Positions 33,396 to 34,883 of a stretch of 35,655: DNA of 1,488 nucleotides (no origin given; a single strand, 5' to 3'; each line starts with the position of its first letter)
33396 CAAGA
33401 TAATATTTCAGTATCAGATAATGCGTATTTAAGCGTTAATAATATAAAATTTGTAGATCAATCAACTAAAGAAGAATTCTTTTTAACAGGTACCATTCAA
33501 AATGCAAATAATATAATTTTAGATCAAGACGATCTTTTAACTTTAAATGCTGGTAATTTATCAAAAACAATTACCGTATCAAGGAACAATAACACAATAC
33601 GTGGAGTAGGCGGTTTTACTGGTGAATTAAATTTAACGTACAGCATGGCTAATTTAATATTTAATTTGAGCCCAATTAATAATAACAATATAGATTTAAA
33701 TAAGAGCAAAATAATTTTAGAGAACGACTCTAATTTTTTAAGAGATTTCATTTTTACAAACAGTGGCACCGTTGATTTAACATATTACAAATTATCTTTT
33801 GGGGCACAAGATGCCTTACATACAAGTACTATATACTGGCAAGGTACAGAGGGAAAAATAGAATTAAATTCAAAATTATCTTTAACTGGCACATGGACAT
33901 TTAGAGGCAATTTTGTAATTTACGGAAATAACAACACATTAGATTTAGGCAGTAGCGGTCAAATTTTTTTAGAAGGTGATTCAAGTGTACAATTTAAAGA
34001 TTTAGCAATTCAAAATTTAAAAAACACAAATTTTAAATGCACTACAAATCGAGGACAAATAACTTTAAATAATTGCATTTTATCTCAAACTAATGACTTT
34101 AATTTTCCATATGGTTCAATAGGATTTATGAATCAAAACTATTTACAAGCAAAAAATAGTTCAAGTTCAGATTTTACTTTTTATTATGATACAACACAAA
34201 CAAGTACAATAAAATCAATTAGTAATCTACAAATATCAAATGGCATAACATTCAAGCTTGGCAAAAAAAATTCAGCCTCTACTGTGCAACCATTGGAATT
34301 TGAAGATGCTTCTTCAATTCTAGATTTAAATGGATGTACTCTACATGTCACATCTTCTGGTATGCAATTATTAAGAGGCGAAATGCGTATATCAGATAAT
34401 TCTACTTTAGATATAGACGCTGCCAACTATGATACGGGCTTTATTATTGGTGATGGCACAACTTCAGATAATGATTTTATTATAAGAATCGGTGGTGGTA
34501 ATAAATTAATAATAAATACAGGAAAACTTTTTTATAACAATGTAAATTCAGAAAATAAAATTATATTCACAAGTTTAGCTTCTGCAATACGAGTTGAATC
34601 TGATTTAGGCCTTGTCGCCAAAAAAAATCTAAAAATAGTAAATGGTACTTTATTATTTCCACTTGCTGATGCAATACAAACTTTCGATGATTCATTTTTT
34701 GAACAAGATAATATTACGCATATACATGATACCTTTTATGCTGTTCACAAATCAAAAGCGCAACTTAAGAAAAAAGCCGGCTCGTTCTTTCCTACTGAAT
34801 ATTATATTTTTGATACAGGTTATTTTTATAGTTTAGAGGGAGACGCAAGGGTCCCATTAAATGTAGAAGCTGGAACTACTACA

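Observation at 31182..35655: Unlisted giant ORF (at least 1,491 codons, open at the window edge) encoding a secreted propeller-plus-repeat-array protein of no family I can name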

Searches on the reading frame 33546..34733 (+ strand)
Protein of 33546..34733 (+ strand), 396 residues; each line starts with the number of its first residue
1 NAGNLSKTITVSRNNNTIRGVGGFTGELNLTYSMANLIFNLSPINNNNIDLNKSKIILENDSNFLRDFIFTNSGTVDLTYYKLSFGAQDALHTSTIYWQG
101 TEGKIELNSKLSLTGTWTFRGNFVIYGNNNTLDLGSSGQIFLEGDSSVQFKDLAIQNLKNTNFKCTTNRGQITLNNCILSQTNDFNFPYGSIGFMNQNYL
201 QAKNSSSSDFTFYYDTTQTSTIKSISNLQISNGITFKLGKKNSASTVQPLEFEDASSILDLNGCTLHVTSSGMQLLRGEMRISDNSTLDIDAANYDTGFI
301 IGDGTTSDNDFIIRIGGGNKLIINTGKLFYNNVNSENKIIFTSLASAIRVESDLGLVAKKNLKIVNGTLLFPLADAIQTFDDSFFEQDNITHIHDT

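Call 19: search_solved_structures(query=A1, max_evalue=10)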
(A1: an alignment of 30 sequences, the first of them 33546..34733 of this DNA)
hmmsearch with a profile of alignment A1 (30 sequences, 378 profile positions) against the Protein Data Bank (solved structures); distinct sequences matched with E-value up to 10: 1.
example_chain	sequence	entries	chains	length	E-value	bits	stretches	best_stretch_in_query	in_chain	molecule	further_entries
6edi_A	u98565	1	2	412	1.7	10.8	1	160-242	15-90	Glucokinase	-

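Call 20: find_homologous_proteins(query=A1)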
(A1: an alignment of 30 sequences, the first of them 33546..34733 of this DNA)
Query A1 (30 sequences) (396 aa, profile of the alignment): 7 proteins with E <= 0.001 among 8000 candidates.
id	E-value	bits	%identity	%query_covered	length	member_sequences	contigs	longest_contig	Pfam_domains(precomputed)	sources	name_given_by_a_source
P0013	2.3e-74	269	25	68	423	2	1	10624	-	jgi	-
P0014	6.1e-72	261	26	57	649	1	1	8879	-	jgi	-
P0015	3.3e-64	235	25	52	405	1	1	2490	-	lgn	-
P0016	1.5e-53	200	30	45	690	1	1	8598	PF25174.2,PF24814.2,PF23381.2,PF23383.2,PF12894.14,PF04762.19,PF25175.2,PF24817.2,PF23389.2,PF08662.18,PF24807.2,PF25460.2,PF00400.39,PF23414.2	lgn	-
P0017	5.5e-49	185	30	45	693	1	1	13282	PF25174.2,PF24814.2,PF23381.2,PF23383.2,PF12894.14,PF04762.19,PF24817.2,PF23389.2,PF10282.16,PF24797.2,PF24807.2,PF26550.2,PF25460.2,PF00400.39,PF23414.2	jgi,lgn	jgi:6-phosphogluconolactonase (cycloisomerase 2 family)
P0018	8.3e-43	165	24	51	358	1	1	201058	-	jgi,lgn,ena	-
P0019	6.4e-8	50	26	18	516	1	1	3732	-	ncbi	ncbi:MAG: hypothetical protein WCJ17_03470, partial [bacterium]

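Call 29: predict_structure(alignment_id=A1)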
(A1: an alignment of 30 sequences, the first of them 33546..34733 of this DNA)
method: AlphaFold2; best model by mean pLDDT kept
length: 396 residues; sequences in the alignment: 30
mean_pLDDT: 93.6   pTM: 0.92
mean pLDDT of the five models: 93.6, 93.6, 93.4, 93.0, 92.9
residues with pLDDT >= 90: 327; 70-90: 58; 50-70: 11; < 50: 0
segments of 3 or more residues with pLDDT < 50: none
pLDDT, mean of each block of 10 residues (from residue 1): 83 88 89 89 86 95 93 97 95 97 98 97 98 95 97 96 94 98 95 98 77 96 99 97 93 98 98 98 98 94 96 96 97 90 95 93 94 80 92 80
secondary structure, 60 per line:
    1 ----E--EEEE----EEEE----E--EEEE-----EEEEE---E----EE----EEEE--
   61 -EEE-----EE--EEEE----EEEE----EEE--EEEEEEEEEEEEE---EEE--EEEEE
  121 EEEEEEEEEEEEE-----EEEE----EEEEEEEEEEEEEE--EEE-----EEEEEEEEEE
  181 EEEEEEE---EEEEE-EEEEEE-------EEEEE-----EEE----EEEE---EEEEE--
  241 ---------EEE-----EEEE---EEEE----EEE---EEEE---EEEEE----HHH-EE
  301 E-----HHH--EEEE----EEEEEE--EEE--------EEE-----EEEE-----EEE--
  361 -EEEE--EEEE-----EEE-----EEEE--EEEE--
elements in order: E8-11 E16-19 E27-30 E36-40 E55-58 E62-64 E74-77 E82-85 E90-92 E95-107 E111-113 E116-133 E139-142 E147-160 E163-165 E171-187 E191-195 E197-202 E210-214 E220-222 E227-230 E234-238 E250-252 E258-261 E265-268 E273-275 E279-282 E286-290 E299-301 E312-315 E320-325 E328-330 E339-341 E347-350 E356-358 E362-365 E368-371 E377-379 E385-388 E391-394

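Call 30: search_protein_representatives(alignment_id=A1)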
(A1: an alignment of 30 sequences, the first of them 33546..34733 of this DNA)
Query: 30 sequences, 378 profile positions. Proteins with E-value up to 0.001 (for the whole library): 2746; up to 1e-10: 2336; up to 1e-30: 1762. The best 150 are listed.
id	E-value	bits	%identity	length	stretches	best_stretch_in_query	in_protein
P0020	0.0e+00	2033.4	-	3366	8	4-374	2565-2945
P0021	0.0e+00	1656.5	-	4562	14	46-319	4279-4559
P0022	0.0e+00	1588.5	-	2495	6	8-365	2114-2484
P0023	0.0e+00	1580.3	-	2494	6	8-368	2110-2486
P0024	0.0e+00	1563.8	-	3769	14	2-374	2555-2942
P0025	0.0e+00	1498.3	-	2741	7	2-376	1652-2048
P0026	0.0e+00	1378.2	-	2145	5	9-332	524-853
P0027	0.0e+00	1365.2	-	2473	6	2-375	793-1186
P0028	0.0e+00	1363.0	-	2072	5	2-375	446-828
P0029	0.0e+00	1355.9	-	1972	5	3-370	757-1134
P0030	0.0e+00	1335.7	-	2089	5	2-354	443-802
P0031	0.0e+00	1311.1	-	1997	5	6-318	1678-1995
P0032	0.0e+00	1296.6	-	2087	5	2-375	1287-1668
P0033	0.0e+00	1295.3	-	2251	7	2-377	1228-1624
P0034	0.0e+00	1277.7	-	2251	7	4-376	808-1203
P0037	0.0e+00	1168.6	-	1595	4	6-375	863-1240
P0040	0.0e+00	1079.0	-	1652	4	7-370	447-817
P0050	0.0e+00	1036.4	-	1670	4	8-363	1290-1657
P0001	1.8e-289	975.1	-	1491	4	1-378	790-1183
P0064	1.4e-284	959.0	-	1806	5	2-378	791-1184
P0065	4.9e-280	944.1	-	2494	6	2-377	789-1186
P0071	1.4e-251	850.4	-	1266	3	2-374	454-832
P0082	6.1e-236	798.9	-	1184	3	2-353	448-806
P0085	3.3e-231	783.4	-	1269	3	8-367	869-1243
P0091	1.5e-227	771.3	-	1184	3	4-374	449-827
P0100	9.1e-220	745.7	-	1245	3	3-376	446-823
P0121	2.6e-203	691.5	-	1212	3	2-374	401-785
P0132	6.7e-169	578.3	-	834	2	2-373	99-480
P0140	3.8e-156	536.3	-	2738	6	11-282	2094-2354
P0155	9.9e-146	502.0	-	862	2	3-361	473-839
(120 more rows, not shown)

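Call 33: fold_search(model_id=the predicted structure, library=pdb)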
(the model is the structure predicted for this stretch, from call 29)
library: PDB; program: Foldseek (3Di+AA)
matches with E <= 10: 156; with E <= 0.001: 0
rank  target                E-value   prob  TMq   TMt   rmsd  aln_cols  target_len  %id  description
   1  9ozd_B                2.1e-02  0.80  0.29  0.31  13.4       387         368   12  Crystal structure of the polysaccharide lyase RbmB from Vibrio cholerae bound to Vibrio Polysaccharide (released 2026-03-11)
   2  8x8m_A                3.2e-02  0.38  0.23  0.15  14.7       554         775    6  Cryo-EM structure of a bacteriophage tail- spike protein against Klebsiella pneumoniae K64,ORF41(K64-ORF41) (released 2024-09-04)
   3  9ozl_B                4.0e-02  0.66  0.28  0.31  12.8       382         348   13  Crystal structure of the polysaccharide lyase RbmB from Vibrio cholerae (released 2026-03-11)
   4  9ozd_A                6.2e-02  0.69  0.30  0.32  12.1       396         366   12  Crystal structure of the polysaccharide lyase RbmB from Vibrio cholerae bound to Vibrio Polysaccharide (released 2026-03-11)
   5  9ozl_C                8.6e-02  0.51  0.28  0.30  12.8       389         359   13  Crystal structure of the polysaccharide lyase RbmB from Vibrio cholerae (released 2026-03-11)
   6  7o77                  8.6e-02  0.23  0.26  0.16  21.4       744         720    8  Structure of the PL6 family alginate lyase Patl3640 from Pseudoalteromonas atlantica T6c (released 2021-07-28)
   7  9ozl_A                1.0e-01  0.54  0.30  0.32  12.6       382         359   12  Crystal structure of the polysaccharide lyase RbmB from Vibrio cholerae (released 2026-03-11)
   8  7xz8                  1.1e-01  0.54  0.28  0.26  12.6       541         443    9  Mutant (K141A) of the N-terminal domain of fucoidan lyase FdlA (released 2022-09-28)
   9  9ozl_D                1.4e-01  0.28  0.24  0.26  14.4       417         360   12  Crystal structure of the polysaccharide lyase RbmB from Vibrio cholerae (released 2026-03-11)
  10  9bev_A                2.3e-01  0.15  0.22  0.17  15.0       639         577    7  Structure of GH110A in complex with a lambda-carrageenan oligosaccharide (released 2025-08-27)
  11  7xzd_A                2.6e-01  0.15  0.23  0.21  15.2       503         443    9  Mutant (F179A) of the N-terminal domain of fucoidan lyase FdlA (released 2022-09-28)
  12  9ozd_C                3.1e-01  0.16  0.23  0.24  14.0       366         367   12  Crystal structure of the polysaccharide lyase RbmB from Vibrio cholerae bound to Vibrio Polysaccharide (released 2026-03-11)
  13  4nk6                  3.1e-01  0.16  0.22  0.21  14.0       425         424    7  Crystal Structure of the periplasmic alginate epimerase AlgG (released 2014-01-15)
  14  2qv3                  3.8e-01  0.21  0.27  0.25  12.2       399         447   12  Crystal Structure of the Helicobacter pylori Vacuolating Toxin p55 Domain (released 2007-10-23)
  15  7o7a_A                4.1e-01  0.33  0.30  0.29  12.4       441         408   12  Structure of the PL6 family alginate lyase Pedsa0632 from Pseudopedobacter saltans (released 2021-07-28)
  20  7akv_G                7.0e-01  0.18  0.28  0.27  13.3       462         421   12  The cryo-EM structure of the Vag8-C1 inhibitor complex (released 2021-06-16)
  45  3ak5_A                2.0e+00  0.07  0.25  0.15  14.4       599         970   10  Hemoglobin protease (Hbp) passenger missing domain-2 (released 2010-10-06)
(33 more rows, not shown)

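Call 37: list_cluster_members(proteins=[P0020, P0021, P0022, P0037, P0024, P0008, P0016, P0018, P0013, P0132])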
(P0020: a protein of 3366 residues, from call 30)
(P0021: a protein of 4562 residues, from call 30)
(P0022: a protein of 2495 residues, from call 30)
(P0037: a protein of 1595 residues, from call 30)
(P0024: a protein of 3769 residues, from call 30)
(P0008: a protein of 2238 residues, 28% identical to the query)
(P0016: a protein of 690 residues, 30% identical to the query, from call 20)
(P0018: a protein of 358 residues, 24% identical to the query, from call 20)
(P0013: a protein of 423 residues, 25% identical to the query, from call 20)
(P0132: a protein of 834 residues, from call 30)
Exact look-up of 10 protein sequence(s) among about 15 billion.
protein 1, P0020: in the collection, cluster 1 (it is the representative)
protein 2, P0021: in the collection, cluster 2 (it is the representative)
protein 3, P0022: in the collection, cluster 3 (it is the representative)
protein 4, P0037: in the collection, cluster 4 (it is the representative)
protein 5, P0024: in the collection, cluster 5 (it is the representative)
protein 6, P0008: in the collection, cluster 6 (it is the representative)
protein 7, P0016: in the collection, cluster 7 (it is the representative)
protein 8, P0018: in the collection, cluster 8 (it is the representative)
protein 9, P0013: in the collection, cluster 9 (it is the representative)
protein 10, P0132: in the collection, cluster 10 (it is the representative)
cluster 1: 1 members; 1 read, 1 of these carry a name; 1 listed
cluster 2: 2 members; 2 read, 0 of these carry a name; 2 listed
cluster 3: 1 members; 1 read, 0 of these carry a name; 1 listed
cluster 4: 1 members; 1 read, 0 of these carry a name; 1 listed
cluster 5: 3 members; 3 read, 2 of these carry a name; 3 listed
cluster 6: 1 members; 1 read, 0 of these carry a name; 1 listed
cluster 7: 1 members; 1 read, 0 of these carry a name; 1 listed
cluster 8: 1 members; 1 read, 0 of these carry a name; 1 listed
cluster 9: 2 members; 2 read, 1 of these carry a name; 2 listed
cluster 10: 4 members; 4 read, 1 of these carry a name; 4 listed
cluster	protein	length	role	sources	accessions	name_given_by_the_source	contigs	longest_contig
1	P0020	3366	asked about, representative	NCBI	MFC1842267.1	hypothetical protein ACFLYU_01280 [Candidatus Dependentiae bacterium]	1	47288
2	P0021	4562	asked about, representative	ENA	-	-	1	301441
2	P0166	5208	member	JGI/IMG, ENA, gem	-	-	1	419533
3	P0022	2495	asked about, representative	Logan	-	-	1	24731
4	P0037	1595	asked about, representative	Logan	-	-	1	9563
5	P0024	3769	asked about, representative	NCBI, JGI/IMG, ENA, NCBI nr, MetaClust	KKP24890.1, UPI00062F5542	MAG: hypothetical protein SZ59_C0001G0208 [candidate division TM6 bacterium ... | status=active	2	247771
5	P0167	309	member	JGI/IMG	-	hypothetical protein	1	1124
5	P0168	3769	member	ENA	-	-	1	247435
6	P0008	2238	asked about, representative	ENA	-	-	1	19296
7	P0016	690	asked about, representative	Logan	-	-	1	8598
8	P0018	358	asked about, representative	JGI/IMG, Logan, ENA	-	-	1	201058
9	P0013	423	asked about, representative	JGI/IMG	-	-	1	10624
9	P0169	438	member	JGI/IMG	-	hypothetical protein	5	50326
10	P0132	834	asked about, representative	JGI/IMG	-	-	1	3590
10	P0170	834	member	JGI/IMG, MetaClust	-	\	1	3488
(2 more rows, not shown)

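Call 52: search_protein_families(library=pfam, proteins=[P0018, P0013, P0020], max_evalue=1)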
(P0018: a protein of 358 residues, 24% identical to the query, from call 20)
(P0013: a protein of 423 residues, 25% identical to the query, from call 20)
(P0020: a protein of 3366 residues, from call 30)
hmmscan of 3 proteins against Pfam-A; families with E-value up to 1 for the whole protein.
P0018 (358 aa): 2 families
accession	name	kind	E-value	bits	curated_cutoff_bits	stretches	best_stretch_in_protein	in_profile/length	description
PF05860.19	TPS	-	0.038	14.3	33.5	1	73-179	132-229/252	TPS secretion domain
PF20606.3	DUF6799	-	0.18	12.1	26.8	1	83-118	9-48/63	Domain of unknown function (DUF6799)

P0013 (423 aa): 1 family
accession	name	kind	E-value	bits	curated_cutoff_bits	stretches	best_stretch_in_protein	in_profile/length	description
PF14344.12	DUF4397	-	0.21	12.6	30.6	0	335-397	17-73/119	Domain of unknown function (DUF4397)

P0020 (3366 aa): 3 families
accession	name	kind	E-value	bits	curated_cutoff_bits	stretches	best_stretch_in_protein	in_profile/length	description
PF19804.4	DUF6287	-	1.2e-07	31.3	26.3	2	1832-1858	13-32/34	Domain of unknown function (DUF6287)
PF02464.23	CinA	-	1.4e-06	28.5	23.5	1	2028-2063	34-69/155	Competence-damaged protein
PF03211.19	Pectate_lyase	-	0.1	12.6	25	0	2295-2326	59-87/202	Pectate lyase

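Call 66: fold_search(model_id=the predicted structure, library=viral)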
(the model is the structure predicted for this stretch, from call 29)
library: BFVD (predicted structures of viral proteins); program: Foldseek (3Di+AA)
matches with E <= 10: 289; with E <= 0.001: 0
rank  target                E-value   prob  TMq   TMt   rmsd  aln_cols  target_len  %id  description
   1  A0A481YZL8            1.2e-02  0.41  0.23  0.20  20.9       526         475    9  Uncharacterized protein [Mimivirus LCMiAC01]
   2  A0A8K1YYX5            6.2e-02  0.66  0.32  0.19  12.6       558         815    8  Non-contractile tail fiber protein [Klebsiella phage vB_KpnS-VAC70]
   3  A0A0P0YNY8            8.7e-02  0.03  0.09  0.04  23.9       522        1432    9  (no name in the UniProt tables at hand)
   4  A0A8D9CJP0            1.0e-01  0.38  0.24  0.21  12.5       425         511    9  Caspase 9 inhibitor [Ectromelia virus]
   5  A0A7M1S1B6            1.2e-01  0.23  0.25  0.18  12.6       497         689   14  Right handed beta helix domain-containing protein [uncultured phage cr126_1]
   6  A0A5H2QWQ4            1.8e-01  0.23  0.29  0.19  13.2       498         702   12  (no name in the UniProt tables at hand)
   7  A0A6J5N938            1.9e-01  0.04  0.11  0.06  24.2       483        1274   11  Trimeric autotransporter adhesin YadA-like head domain-containing protein [uncultured Caudovirales phage]
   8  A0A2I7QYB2            2.0e-01  0.20  0.23  0.14  17.5       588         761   10  (no name in the UniProt tables at hand)
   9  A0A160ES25            2.6e-01  0.03  0.11  0.12  18.3       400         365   11  Putative F-box and FNIP repeat-containing protein [Powai lake megavirus]
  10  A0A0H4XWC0            2.9e-01  0.20  0.26  0.23  12.6       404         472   11  Uncharacterized protein [Salmon gill poxvirus]
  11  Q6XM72                3.1e-01  0.38  0.33  0.31  11.5       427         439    9  FirrV-1-A15 [Feldmannia irregularis virus a]
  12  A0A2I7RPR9            3.3e-01  0.11  0.22  0.15  15.8       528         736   10  (no name in the UniProt tables at hand)
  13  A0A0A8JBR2            3.8e-01  0.33  0.36  0.18  12.0       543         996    9  Depolymerase, capsule K64-specific [Klebsiella phage K64-1]
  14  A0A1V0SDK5            3.8e-01  0.08  0.19  0.08  17.0       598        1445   11  GMC-type oxidoreductase [Indivirus ILV1]
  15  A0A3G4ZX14            4.0e-01  0.02  0.11  0.06  21.1       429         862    7  Uncharacterized protein [Faunusvirus sp.]
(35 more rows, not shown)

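Call 74: list_cluster_members(proteins=[P0030, P0040, P0050, P0065, P0071, P0085, P0100, P0121, P0140, P0155])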
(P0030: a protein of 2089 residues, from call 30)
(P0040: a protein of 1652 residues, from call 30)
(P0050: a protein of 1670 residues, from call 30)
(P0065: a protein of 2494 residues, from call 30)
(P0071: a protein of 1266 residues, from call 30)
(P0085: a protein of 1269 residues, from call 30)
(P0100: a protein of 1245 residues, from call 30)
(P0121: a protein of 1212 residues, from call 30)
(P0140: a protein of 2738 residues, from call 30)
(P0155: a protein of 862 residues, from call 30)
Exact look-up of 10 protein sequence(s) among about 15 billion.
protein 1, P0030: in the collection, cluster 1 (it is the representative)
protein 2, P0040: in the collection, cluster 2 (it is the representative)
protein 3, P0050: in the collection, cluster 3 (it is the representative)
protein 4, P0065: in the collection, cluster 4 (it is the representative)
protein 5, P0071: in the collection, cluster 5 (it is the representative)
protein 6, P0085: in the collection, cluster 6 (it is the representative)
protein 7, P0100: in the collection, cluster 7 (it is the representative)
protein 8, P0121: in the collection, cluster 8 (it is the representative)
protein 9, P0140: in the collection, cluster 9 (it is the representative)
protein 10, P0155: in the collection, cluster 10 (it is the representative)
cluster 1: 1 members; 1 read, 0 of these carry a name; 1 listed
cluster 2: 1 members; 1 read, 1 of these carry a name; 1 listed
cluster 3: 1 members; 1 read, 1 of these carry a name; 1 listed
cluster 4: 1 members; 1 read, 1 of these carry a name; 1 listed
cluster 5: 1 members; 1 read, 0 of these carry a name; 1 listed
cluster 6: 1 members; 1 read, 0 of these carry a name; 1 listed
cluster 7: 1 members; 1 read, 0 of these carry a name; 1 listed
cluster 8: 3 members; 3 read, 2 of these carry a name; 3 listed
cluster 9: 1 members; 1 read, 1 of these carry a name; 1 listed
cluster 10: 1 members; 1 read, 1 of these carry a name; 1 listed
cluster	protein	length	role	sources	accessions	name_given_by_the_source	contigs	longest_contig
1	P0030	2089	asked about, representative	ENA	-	-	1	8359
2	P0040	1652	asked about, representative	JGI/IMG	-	hypothetical protein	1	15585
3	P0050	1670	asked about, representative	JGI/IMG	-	hypothetical protein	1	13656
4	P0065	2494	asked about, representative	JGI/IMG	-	hypothetical protein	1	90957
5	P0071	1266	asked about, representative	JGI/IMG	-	-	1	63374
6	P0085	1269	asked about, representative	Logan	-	-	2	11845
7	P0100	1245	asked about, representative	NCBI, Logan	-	-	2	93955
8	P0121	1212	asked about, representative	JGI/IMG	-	acetyltransferase-like isoleucine patch superfamily enzyme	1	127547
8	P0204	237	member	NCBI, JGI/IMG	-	acetyltransferase-like isoleucine patch superfamily enzyme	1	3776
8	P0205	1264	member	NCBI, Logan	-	-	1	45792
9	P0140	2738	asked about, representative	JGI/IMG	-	Tol biopolymer transport system component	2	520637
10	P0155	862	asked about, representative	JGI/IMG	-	hypothetical protein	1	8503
